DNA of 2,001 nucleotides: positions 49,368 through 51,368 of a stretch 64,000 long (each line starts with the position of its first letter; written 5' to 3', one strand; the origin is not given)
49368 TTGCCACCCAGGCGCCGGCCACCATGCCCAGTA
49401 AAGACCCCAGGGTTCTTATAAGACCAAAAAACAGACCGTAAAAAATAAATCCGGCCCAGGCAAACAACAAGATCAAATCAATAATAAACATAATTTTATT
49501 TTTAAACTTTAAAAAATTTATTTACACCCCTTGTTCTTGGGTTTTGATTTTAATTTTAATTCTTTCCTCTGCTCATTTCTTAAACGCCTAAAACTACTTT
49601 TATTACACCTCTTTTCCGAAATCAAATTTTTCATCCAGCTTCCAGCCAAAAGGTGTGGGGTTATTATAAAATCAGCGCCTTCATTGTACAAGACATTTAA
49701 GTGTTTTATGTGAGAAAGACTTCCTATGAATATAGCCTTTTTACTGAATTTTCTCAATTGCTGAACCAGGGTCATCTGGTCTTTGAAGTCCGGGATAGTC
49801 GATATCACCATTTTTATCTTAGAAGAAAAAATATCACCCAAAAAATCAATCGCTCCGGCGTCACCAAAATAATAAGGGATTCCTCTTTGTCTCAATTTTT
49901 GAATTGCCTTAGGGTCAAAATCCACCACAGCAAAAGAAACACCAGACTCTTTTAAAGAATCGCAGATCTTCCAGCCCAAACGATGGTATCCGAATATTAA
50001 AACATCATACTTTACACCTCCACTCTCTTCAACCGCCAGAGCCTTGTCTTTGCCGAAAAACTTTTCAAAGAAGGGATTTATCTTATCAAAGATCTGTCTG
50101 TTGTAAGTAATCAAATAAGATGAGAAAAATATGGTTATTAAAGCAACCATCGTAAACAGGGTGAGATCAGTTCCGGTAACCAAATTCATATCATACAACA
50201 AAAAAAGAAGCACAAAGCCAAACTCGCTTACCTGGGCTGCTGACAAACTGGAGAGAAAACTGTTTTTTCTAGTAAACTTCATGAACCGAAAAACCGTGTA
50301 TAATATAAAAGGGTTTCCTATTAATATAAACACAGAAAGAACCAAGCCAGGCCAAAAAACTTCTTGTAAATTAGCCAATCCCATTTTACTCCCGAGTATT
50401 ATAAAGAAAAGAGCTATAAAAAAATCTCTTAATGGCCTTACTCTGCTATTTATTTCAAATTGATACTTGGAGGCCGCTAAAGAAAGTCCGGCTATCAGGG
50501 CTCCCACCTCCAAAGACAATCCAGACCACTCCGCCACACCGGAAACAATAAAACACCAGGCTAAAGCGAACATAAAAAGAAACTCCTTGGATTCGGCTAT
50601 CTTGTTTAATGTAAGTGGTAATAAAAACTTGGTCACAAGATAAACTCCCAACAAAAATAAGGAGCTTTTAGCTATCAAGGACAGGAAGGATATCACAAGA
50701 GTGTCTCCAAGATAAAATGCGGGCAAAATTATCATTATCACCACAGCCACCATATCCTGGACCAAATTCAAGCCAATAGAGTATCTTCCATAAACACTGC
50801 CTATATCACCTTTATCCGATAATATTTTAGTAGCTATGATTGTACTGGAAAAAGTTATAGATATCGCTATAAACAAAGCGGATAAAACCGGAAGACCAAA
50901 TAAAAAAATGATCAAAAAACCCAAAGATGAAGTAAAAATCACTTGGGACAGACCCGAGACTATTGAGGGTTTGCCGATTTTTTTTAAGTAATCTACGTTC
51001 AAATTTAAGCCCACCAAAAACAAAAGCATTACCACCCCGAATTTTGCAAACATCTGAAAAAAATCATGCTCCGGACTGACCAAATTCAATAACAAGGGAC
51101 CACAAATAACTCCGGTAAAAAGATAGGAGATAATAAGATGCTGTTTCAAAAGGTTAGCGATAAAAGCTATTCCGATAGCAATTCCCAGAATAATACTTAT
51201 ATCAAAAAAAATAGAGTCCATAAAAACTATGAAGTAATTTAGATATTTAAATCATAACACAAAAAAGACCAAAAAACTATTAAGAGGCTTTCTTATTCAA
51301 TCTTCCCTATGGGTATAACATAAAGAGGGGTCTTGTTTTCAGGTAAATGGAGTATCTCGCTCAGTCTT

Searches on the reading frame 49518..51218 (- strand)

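Call 73: search_protein_families(library=ncbifam, proteins=[window:49518-51218:-], max_evalue=1e-10)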
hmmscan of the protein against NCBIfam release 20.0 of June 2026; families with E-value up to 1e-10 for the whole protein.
window:49518-51218:- (566 aa): 5 families
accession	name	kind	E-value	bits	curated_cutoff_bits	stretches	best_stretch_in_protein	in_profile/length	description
NF002924.0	PRK03562.1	equivalog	2.9e-53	181.3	752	1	8-515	11-514/623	glutathione-regulated potassium-efflux system protein KefC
TIGR00932.1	2a37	subfamily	1.2e-46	159.5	238.3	1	17-279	7-274/275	monovalent cation:proton antiporter-2 (CPA2) family protein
NF002973.0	PRK03659.1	equivalog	9e-45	153.3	804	1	9-496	12-494/602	glutathione-regulated potassium-efflux system protein KefB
NF007950.1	PRK10669.1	equivalog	2e-36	126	700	1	13-520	17-534/547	YbaL family putative K(+) efflux transporter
NF045626.1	FeTrans_MagA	equivalog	2.1e-32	112.6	700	1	13-374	17-378/386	iron transporter MagA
